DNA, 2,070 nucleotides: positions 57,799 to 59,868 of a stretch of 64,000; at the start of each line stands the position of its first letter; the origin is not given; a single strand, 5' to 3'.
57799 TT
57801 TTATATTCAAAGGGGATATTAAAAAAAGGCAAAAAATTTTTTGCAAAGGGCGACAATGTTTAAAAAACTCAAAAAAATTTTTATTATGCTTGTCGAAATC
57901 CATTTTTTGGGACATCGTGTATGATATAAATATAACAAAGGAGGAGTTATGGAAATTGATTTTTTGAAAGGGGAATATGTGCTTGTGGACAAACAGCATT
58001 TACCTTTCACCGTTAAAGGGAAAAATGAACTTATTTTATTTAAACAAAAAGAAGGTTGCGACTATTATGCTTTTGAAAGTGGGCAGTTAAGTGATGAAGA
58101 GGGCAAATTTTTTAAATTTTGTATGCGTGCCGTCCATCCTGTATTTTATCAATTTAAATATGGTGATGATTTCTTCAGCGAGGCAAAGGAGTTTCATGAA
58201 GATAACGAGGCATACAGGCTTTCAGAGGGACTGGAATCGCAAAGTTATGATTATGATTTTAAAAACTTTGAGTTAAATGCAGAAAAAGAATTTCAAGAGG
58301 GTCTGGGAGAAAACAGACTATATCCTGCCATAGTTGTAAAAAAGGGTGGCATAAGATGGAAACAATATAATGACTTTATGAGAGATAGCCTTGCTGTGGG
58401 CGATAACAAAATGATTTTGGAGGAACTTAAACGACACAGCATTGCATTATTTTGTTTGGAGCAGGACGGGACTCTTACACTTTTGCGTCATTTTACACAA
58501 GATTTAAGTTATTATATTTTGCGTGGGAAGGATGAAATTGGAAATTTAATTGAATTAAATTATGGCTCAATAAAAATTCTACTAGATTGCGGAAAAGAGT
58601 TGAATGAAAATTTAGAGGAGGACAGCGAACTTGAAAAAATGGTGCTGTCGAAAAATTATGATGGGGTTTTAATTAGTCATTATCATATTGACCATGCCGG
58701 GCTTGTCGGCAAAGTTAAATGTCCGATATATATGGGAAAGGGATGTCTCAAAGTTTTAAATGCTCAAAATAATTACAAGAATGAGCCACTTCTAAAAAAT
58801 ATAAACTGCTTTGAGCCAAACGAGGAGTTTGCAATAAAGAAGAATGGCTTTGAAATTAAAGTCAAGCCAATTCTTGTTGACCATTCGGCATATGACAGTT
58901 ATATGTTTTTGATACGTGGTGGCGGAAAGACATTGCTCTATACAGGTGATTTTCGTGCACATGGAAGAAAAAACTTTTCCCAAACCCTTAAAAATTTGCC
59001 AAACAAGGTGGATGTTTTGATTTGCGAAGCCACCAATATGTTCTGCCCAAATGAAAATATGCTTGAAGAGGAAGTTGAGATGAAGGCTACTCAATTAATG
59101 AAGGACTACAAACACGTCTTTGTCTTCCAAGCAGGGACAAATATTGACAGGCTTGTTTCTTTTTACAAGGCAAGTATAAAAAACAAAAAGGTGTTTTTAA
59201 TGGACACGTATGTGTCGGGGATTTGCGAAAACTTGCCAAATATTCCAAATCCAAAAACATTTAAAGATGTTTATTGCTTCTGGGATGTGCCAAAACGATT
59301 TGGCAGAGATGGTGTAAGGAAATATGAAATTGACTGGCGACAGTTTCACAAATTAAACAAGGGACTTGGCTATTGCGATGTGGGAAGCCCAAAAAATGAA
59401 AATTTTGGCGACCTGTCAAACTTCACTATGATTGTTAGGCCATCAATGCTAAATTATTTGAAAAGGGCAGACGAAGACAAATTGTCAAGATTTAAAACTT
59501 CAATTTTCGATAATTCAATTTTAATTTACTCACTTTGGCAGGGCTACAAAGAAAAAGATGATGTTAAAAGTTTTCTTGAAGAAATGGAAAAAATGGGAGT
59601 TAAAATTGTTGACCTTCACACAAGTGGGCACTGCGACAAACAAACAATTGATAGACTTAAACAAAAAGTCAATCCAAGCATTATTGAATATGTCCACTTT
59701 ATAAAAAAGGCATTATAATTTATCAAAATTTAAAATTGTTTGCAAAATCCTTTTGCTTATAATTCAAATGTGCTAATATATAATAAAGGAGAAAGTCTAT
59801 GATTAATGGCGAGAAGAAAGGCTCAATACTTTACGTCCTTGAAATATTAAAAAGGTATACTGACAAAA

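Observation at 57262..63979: Candidate undescribed system: XRE / beta-CASP nuclease / WYL regulator / unknowns / split FtsK-like proteins / Nudix cluster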

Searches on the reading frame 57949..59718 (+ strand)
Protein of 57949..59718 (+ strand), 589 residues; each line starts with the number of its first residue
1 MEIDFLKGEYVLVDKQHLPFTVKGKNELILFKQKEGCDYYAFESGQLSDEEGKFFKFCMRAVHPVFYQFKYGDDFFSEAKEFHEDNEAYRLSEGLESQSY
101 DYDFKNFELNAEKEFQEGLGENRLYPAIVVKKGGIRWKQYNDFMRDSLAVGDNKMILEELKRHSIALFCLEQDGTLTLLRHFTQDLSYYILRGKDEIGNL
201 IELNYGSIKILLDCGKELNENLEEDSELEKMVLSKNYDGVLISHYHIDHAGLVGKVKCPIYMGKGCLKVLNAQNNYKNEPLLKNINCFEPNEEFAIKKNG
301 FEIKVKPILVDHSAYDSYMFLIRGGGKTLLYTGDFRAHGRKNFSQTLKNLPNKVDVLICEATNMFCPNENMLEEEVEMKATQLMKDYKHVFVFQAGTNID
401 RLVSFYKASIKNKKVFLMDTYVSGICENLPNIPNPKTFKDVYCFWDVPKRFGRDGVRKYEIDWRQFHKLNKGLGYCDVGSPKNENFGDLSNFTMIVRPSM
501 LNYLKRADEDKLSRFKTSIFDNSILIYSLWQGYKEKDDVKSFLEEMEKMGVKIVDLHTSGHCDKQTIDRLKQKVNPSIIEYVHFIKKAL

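Call 5: search_protein_families(library=pfam, proteins=[window:57949-59718:+], max_evalue=0.1)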
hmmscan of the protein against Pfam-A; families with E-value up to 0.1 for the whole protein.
window:57949-59718:+ (589 aa): 5 families
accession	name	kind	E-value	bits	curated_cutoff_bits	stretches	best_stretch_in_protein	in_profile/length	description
PF12706.13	Lactamase_B_2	-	1.8e-12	47.7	27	1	210-362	3-165/200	Beta-lactamase superfamily domain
PF00753.33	Lactamase_B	-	1.8e-05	25.2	22.7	1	208-256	16-63/196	Metallo-beta-lactamase superfamily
PF19189.6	Mtf2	-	0.0054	16.9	27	1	525-558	117-149/195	Mtf2 family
PF16661.11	Lactamase_B_6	-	0.013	15.3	27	1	203-251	2-50/193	Metallo-beta-lactamase superfamily domain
PF13483.12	Lactamase_B_3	-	0.02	15.3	24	1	209-359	18-131/160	Beta-lactamase superfamily domain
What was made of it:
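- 57949..59718 (+): Beta-CASP metallo-beta-lactamase nuclease (589 aa) with an unmatched N-terminal ~190 aa. Candidate local effector, not conserved with the cassette. Lactamase_B_2 1.8e-12 (call 5).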

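Call 6: search_protein_families(library=padloc, proteins=[window:57949-59718:+], max_evalue=0.1)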
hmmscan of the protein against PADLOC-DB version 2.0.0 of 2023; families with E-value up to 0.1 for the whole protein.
window:57949-59718:+ (589 aa): 0 families

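Call 8: search_protein_families(library=phrogs, proteins=[window:57949-59718:+], max_evalue=0.01)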
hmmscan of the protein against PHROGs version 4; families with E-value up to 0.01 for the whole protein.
window:57949-59718:+ (589 aa): 1 family
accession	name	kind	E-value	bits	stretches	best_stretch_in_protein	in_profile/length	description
phrog_392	-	other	3e-15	57.5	1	198-361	17-167/348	metal-dependent hydrolase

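Call 35: search_solved_structures(query=window:57949-59718:+, max_evalue=0.1)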
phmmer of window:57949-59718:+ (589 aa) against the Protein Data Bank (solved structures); distinct sequences matched with E-value up to 0.1: 17.
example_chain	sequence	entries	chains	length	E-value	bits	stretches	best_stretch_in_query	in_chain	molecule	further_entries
2az4_A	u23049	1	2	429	4.6e-10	41.8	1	237-367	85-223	hypothetical protein EF2904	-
6k6s_A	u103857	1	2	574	1.6e-09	40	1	183-416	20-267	Ribonuclease J 1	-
2i7t_A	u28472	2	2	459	2.3e-05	26.2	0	195-253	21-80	Cleavage and polyadenylation specificity factor 73 kDa subunit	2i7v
6m8q_A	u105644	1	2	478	2.6e-05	26.1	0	195-253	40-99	Cleavage and polyadenylation specificity factor subunit 3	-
8t1q_A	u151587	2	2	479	2.6e-05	26.1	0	195-253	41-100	Cleavage and polyadenylation specificity factor subunit 3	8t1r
3zq4_A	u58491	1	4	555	3.4e-05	25.7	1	189-415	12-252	RIBONUCLEASE J 1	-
6v4x_H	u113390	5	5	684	8.2e-05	24.4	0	195-253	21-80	Cleavage and polyadenylation specificity factor subunit 3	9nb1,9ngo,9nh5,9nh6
7wnt_A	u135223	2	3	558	0.0022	19.7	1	237-410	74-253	Ribonuclease J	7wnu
7sn8_K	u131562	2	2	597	0.0034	19.1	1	194-253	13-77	Integrator complex subunit 11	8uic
6i1d_A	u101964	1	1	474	0.0086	17.8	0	183-253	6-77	Endoribonuclease YSH1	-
6q55_A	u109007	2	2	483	0.017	16.8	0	317-365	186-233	Cleavage and Polyadenylation Specificity Factor 3 (CPSF3) | Cleavage and Polyadenylation Specificity Factor 3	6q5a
3idz_A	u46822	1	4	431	0.021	16.5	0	203-362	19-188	Ribonuclease TTHA0252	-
3ie0_A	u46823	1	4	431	0.021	16.5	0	203-362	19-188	Ribonuclease TTHA0252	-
3ie2_A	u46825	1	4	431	0.021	16.5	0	203-362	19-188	Ribonuclease TTHA0252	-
2dkf_A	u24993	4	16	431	0.021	16.5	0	203-362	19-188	metallo-beta-lactamase superfamily protein | Ribonuclease TTHA0252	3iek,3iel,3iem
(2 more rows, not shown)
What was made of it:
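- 57949..59718 (+): RNase J and CPSF73 matches (call 35).
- On Beta-CASP metallo-beta-lactamase nucleases: PDB RNase J 1.6e-9, EF2904 4.6e-10, CPSF73 2.3e-5 (call 35).
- Checked: PDB sequence matches to RNase J and CPSF73 (call 35).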

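Call 83: search_protein_families(library=ncbifam, proteins=[window:57949-59718:+], max_evalue=0.01)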
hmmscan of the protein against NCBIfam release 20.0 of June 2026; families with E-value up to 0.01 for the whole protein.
window:57949-59718:+ (589 aa): 8 families
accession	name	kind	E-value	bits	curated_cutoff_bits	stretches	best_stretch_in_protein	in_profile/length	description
NF045584.1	cas14_MBL_CASP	equivalog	1.1e-10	40.6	800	1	196-256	12-70/612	type VII CRISPR-associated protein Cas14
NF047419.1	RNase_J1_RnjA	exception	2.4e-10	39.8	820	1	193-415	9-245/549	ribonuclease J1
TIGR00649.1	MG423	subfamily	1.6e-07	30.2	400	1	193-415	8-246/546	RNase J family beta-CASP ribonuclease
TIGR03675.1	arCOG00543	equivalog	5.3e-07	28.2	580.2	1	206-262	196-259/631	beta-CASP ribonuclease aCPSF1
TIGR02651.1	RNase_Z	equivalog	0.00021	20.5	292.95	0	203-256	23-72/302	ribonuclease Z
TIGR03307.1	PhnP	equivalog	0.00054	19.4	272.25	1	227-379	57-206/249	phosphonate metabolism protein PhnP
NF000801.0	PRK00055.1-3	equivalog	0.0013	17.8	252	0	203-256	25-74/307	ribonuclease Z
NF041851.1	cyc_nuc_deg_phdiest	equivalog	0.0027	17.1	400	0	302-368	131-191/253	cyclic nucleotide-degrading phosphodiesterase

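Call 87: search_dna_similar(query=window:57949-59718:+, collection=phages, mode=protein, max_evalue=0.00001, max_rows=12)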
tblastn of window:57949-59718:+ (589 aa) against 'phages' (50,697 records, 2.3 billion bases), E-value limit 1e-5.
Records with a match: 1; places in all: 1; records where one place covers at least 80% of the query: 0.
Best place of each record, by identity: <60% 1.
By first word of the organism name: Staphylococcus 1.
By host as written in the record: Staphylococcus aureus 1.
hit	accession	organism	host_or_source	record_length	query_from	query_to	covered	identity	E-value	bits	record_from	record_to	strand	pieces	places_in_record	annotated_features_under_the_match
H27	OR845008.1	Staphylococcus phage SA 1306 Kay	Staphylococcus aureus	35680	233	414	31%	26.7%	8e-7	59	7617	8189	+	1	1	record has no annotation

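Call 88: search_dna_similar(query=window:57949-59718:+, collection=plasmids, mode=protein, max_evalue=0.00001, max_rows=12)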
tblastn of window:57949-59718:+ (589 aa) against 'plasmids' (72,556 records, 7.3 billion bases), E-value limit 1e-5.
Records with a match: 15; places in all: 16; records where one place covers at least 80% of the query: 0.
Best place of each record, by identity: <60% 15.
By first word of the organism name: Rhizobium 3; Sphingomonas 2; Staphylococcus 2; Ochrobactrum 1; Burkholderia 1; Cereibacter 1; Prevotella 1; Butyrivibrio 1; Cupriavidus 1; Methanothermobacter 1; and 1 more.
By predicted mobility (MOB-suite, as given by PLSDB): non-mobilizable 9; mobilizable 4; conjugative 2.
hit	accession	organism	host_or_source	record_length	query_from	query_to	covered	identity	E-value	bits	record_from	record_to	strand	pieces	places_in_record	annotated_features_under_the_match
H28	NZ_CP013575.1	Rhizobium phaseoli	Phaseolus vulgaris,Whole ...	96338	149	583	74%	27.5%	5e-33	142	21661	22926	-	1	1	MBL fold metallo-hydrolase | hypothetical protein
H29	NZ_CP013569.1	Rhizobium phaseoli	Phaseolus vulgaris,Whole ...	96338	149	583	74%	27.5%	5e-33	142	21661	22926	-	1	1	MBL fold metallo-hydrolase | hypothetical protein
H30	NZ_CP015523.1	Sphingomonas sp. NIC1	tobacco,whole organism,leaves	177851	186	585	68%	29.2%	5e-35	149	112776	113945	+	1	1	MBL fold metallo-hydrolase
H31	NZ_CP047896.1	Sphingomonas changnyeongensis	Single cell,Fresh water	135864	186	588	68%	28.6%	1e-36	154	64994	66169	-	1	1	MBL fold metallo-hydrolase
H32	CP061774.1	Ochrobactrum sp. MT180101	Water,Breeding wastewater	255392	190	583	67%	29.1%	3e-37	155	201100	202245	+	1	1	MBL fold metallo-hydrolase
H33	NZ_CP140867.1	Rhizobium leguminosarum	Trifolium pratense,whole organism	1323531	190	583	67%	28.1%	5e-35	149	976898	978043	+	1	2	record has no annotation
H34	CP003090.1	Burkholderia sp. YI23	-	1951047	190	589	68%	27.0%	2e-32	140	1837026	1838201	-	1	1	Beta-lactamase-like:RNA-metabolising metallo-beta-lactamase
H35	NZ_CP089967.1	Cereibacter azotoformans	Owen's River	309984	186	583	68%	26.9%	8e-32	139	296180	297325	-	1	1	MBL fold metallo-hydrolase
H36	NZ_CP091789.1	Prevotella sp. E2-28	Ovis aries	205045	186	583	68%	26.8%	3e-26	122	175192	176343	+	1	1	MBL fold metallo-hydrolase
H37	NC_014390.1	Butyrivibrio proteoclasticus B316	-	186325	192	579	66%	27.3%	2e-26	122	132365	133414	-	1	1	MBL fold metallo-hydrolase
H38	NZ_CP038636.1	Cupriavidus oxalaticus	whole organism,sewage sludge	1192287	198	583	66%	25.8%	2e-27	125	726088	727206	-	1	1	none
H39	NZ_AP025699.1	Methanothermobacter tenebrarum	-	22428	238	562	55%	24.7%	5e-8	64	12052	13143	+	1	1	MBL fold metallo-hydrolase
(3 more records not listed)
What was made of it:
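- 57949..59718 (+): The C-terminal 400 aa belong to a widespread stand-alone MBL family on plasmids (call 88).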

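Call 89: get_annotated_region(hit=H37, flank=5000)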
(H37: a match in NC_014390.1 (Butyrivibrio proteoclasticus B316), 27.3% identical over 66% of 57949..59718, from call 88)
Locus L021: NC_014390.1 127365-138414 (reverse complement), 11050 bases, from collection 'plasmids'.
description: Butyrivibrio proteoclasticus B316 plasmid pCY186, complete sequence
organism: Butyrivibrio proteoclasticus B316 (NCBI taxid 515622)
taxonomy: Bacteria; Bacillota; Clostridia; Lachnospirales; Lachnospiraceae; Butyrivibrio; Butyrivibrio proteoclasticus; Butyrivibrio proteoclasticus B316
host: -; source: -; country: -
typing (MOB-suite, as given by PLSDB): non-mobilizable; replicon rep_cluster_1089; mating-pair formation MPF_T
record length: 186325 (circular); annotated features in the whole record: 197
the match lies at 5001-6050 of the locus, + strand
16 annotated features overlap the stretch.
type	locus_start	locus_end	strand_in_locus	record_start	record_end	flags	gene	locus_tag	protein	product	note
CDS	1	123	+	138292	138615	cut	-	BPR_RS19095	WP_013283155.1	hypothetical protein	-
CDS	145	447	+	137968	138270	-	-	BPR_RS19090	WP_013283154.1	HIRAN domain-containing protein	-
CDS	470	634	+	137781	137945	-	-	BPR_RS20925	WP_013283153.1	hypothetical protein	-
CDS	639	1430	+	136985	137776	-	-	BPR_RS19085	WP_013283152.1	replication initiation protein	GO:0006270 - DNA replication initiation [Evidence IEA]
CDS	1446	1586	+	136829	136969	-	-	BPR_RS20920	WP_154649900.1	hypothetical protein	-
CDS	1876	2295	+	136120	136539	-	-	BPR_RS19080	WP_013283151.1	hypothetical protein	-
CDS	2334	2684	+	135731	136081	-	-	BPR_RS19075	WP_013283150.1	helix-turn-helix domain-containing protein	GO:0006270 - DNA replication initiation [Evidence IEA]; GO:0006275 - regulation of DNA replication [Evidence IEA]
CDS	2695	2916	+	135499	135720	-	-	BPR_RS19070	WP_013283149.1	hypothetical protein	-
CDS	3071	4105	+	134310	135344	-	-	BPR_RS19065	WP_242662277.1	WYL domain-containing protein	-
CDS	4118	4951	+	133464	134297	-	-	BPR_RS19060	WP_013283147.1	hypothetical protein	-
CDS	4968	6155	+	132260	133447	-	-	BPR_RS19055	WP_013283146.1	MBL fold metallo-hydrolase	-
CDS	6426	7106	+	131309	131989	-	-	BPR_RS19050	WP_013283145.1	hypothetical protein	-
CDS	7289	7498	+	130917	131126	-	-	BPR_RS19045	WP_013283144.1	hypothetical protein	-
CDS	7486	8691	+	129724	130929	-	dnaX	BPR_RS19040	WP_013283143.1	DNA polymerase III subunit gamma/tau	GO:0006260 - DNA replication [Evidence IEA]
CDS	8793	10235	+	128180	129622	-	-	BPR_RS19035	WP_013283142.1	hypothetical protein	-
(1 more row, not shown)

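Call 90: get_annotated_region(hit=H36, flank=5000)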
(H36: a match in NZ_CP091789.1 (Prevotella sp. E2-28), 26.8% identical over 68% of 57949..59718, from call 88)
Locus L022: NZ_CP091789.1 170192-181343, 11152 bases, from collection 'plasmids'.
description: Prevotella sp. E2-28 plasmid pE2-28, complete sequence
organism: Prevotella sp. E2-28 (NCBI taxid 2913620)
taxonomy: Bacteria; Bacteroidota; Bacteroidia; Bacteroidales; Prevotellaceae; Prevotella; Prevotella sp. E2-28
host: -; source: Ovis aries; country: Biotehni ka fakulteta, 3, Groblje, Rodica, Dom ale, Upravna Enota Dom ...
typing (MOB-suite, as given by PLSDB): non-mobilizable
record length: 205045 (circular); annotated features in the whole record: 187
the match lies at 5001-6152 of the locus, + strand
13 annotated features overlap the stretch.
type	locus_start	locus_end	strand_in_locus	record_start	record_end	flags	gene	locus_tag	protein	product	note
CDS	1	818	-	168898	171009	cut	-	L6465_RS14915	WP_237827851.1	DUF262 domain-containing protein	-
CDS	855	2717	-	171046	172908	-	-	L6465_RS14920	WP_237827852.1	DUF262 domain-containing protein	-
CDS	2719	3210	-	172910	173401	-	-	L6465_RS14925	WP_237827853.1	3'-5' exonuclease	-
CDS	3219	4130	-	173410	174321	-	-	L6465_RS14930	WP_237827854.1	WYL domain-containing protein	-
CDS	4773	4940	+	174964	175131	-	-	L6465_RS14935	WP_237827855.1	hypothetical protein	-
CDS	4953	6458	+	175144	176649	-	-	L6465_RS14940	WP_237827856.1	MBL fold metallo-hydrolase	-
CDS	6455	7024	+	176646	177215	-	-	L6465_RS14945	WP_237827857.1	metallophosphatase domain-containing protein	-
CDS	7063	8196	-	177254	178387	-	-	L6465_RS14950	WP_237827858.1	hypothetical protein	-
CDS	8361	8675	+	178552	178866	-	-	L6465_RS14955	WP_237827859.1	hypothetical protein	-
CDS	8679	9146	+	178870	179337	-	-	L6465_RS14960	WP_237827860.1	low molecular weight protein-tyrosine-phosphatase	GO:0006470 - protein dephosphorylation [Evidence IEA]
CDS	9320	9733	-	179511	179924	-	-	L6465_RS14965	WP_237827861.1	5-fold beta-flower protein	-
CDS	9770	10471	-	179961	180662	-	-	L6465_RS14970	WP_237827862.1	hypothetical protein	-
CDS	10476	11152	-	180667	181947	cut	-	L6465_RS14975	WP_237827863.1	agmatine deiminase family protein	GO:0009446 - putrescine biosynthetic process [Evidence IEA]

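Call 91: get_annotated_region(hit=H32, flank=5000)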
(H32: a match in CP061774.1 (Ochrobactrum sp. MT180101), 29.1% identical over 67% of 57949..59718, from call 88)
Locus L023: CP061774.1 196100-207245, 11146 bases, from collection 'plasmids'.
description: Ochrobactrum sp. MT180101 plasmid unnamed1, complete sequence
organism: Ochrobactrum sp. MT180101 (NCBI taxid 2726427)
taxonomy: Bacteria; Pseudomonadota; Alphaproteobacteria; Hyphomicrobiales; Brucellaceae; Ochrobactrum; Ochrobactrum sp. MT180101
host: -; source: Water,Breeding wastewater; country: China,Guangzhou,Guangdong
typing (MOB-suite, as given by PLSDB): conjugative; replicon rep_cluster_678; relaxase MOBP; mating-pair formation MPF_T
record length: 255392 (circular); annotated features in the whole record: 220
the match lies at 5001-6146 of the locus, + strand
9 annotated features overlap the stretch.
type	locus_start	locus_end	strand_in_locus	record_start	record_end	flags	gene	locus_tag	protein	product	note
CDS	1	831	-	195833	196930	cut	-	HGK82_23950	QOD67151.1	flagellar hook-basal body complex protein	-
CDS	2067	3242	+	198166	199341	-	-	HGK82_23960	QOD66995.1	hypothetical protein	-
CDS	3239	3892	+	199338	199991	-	-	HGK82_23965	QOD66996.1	hypothetical protein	-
CDS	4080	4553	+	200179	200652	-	-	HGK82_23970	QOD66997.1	hypothetical protein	-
CDS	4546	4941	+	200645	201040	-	-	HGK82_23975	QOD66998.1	hypothetical protein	-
CDS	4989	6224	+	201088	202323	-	-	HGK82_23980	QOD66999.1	MBL fold metallo-hydrolase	-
CDS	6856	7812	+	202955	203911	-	-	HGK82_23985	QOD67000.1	hypothetical protein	-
CDS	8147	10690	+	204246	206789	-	-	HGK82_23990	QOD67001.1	PD-(D/E)XK nuclease family protein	-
CDS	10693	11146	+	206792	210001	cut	-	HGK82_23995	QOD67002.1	UvrD-helicase domain-containing protein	-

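Call 92: get_annotated_region(hit=H30, flank=4000)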
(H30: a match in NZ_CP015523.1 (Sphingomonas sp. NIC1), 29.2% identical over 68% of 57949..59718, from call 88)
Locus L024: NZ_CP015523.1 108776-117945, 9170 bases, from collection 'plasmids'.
description: Sphingomonas sp. NIC1 plasmid unnamed2, complete sequence
organism: Sphingomonas sp. NIC1 (NCBI taxid 1961362)
taxonomy: Bacteria; Pseudomonadota; Alphaproteobacteria; Sphingomonadales; Sphingomonadaceae; Sphingomonas; Sphingomonas sp. NIC1
host: -; source: tobacco,whole organism,leaves; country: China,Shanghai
typing (MOB-suite, as given by PLSDB): mobilizable; replicon rep_cluster_596; relaxase MOBF
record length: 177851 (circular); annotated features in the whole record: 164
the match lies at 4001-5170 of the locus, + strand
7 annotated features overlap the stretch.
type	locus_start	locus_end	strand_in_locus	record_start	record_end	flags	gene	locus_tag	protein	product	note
CDS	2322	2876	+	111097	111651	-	-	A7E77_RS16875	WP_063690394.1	recombinase family protein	GO:0006310 - DNA recombination [Evidence IEA]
CDS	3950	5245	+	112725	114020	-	-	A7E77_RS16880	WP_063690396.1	MBL fold metallo-hydrolase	-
CDS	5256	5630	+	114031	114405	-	-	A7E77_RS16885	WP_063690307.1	hypothetical protein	-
CDS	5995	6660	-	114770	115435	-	-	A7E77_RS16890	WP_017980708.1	sensor histidine kinase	GO:0007165 - signal transduction [Evidence IEA]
CDS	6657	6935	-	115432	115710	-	-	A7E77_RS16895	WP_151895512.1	helix-turn-helix domain-containing protein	-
CDS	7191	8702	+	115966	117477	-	istA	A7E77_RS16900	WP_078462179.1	IS21 family transposase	-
CDS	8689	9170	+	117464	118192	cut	istB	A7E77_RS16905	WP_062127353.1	IS21-like element helper ATPase IstB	-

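Call 93: get_annotated_region(hit=H31, flank=4000)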
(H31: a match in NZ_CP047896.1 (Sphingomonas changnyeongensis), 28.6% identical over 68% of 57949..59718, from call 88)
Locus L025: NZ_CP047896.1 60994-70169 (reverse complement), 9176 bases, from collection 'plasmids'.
description: Sphingomonas changnyeongensis strain C33 plasmid pC33, complete sequence
organism: Sphingomonas changnyeongensis (NCBI taxid 2698679)
taxonomy: Bacteria; Pseudomonadota; Alphaproteobacteria; Sphingomonadales; Sphingomonadaceae; Sphingomonas; Sphingomonas changnyeongensis
host: -; source: Single cell,Fresh water; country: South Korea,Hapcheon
typing (MOB-suite, as given by PLSDB): non-mobilizable
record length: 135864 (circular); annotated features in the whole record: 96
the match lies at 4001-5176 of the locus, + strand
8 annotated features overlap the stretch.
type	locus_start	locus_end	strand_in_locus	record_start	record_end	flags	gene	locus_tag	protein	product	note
CDS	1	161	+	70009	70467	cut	-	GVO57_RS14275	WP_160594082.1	DUF4279 domain-containing protein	-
CDS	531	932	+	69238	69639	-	-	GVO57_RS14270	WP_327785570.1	GNAT family N-acetyltransferase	-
CDS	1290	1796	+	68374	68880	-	-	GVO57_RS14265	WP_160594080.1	hypothetical protein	-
CDS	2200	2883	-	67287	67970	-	-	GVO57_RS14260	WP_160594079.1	protein phosphatase 2C domain-containing protein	-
CDS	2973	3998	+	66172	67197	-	-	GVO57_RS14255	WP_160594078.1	hypothetical protein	-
CDS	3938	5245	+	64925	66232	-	-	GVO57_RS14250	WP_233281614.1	MBL fold metallo-hydrolase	-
CDS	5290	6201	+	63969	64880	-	-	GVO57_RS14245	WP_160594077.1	hypothetical protein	-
CDS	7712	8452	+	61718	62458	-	-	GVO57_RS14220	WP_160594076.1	hypothetical protein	-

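Call 94: get_annotated_region(hit=H28, flank=4000)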
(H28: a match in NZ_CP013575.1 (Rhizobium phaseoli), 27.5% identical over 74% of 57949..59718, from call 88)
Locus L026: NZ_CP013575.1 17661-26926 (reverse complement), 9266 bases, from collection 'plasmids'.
description: Rhizobium phaseoli strain N671 plasmid pRphaN671a, complete sequence
organism: Rhizobium phaseoli (NCBI taxid 396)
taxonomy: Bacteria; Pseudomonadota; Alphaproteobacteria; Hyphomicrobiales; Rhizobiaceae; Rhizobium; Rhizobium phaseoli
host: -; source: Phaseolus vulgaris,Whole organism,Legume-root nodule,legume-root nodule; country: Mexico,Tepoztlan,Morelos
typing (MOB-suite, as given by PLSDB): mobilizable; replicon rep_cluster_600; relaxase MOBF
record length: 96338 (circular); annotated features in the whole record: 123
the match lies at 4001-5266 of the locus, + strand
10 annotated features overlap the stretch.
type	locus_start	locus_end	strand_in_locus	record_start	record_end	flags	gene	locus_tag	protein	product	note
CDS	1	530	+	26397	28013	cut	-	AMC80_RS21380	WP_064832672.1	Eco57I restriction-modification methylase domain-containing protein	-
CDS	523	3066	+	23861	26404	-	-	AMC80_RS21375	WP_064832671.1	GIY-YIG nuclease family protein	-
CDS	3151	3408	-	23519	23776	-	-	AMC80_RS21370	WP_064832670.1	hypothetical protein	-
CDS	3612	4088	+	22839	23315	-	-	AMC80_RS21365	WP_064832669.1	hypothetical protein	-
CDS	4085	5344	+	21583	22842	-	-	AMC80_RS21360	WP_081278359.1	MBL fold metallo-hydrolase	-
CDS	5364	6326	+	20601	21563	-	-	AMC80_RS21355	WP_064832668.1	hypothetical protein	-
CDS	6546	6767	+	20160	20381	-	-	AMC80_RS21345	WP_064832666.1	hypothetical protein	-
CDS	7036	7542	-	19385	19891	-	-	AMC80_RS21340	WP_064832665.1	hypothetical protein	-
CDS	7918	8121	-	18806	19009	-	-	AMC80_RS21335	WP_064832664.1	hypothetical protein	-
CDS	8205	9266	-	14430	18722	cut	mobF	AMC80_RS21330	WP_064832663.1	MobF family relaxase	-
